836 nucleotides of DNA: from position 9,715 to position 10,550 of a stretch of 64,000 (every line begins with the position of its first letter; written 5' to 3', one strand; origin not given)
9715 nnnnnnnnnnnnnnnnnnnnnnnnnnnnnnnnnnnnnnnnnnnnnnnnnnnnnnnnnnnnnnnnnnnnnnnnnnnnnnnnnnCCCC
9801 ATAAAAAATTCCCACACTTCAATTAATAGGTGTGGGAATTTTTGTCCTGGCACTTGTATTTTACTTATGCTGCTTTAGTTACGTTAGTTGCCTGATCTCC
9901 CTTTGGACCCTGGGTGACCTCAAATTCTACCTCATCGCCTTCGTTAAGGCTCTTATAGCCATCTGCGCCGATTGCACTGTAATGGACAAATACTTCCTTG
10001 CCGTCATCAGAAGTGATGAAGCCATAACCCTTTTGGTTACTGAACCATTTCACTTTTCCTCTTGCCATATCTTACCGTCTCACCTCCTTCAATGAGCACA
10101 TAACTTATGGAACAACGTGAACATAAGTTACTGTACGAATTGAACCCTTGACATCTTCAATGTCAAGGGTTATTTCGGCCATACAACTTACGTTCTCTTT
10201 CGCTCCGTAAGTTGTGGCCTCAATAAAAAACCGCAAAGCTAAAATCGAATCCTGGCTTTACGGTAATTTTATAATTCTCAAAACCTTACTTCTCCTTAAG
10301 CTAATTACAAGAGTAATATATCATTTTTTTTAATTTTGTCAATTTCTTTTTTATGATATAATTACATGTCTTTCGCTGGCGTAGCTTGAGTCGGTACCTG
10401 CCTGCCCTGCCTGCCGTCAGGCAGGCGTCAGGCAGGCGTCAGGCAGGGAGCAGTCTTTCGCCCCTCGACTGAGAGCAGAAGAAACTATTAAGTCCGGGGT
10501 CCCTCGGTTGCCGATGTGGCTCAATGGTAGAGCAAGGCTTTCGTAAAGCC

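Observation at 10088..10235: Family-A element: a three-hairpin ~150-nt repeat always placed, in sense orientation, directly upstream of an SD and start codon (cspA copy)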

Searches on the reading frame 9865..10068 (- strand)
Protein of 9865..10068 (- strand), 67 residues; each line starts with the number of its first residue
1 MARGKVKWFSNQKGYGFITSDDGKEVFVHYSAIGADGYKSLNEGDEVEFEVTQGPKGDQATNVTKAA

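Call 55: find_encoding_contigs(protein=window:9865-10068:-, flank=3000, max_places=10)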
Protein window:9865-10068:- (67 aa): no gene with exactly this product is on record in the collection.

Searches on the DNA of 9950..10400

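Call 49: search_rna_families(source=window, start=9950, end=10400, threshold=evalue, max_evalue=1)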
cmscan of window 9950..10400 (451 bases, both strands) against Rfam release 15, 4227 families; matches with E-value up to 1: 1.
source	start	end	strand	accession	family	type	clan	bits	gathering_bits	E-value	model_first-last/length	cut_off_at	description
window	9950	10235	-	RF01766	cspA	Cis-reg; thermoregulator;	-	13.4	78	0.31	1-291/428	3'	cspA thermoregulator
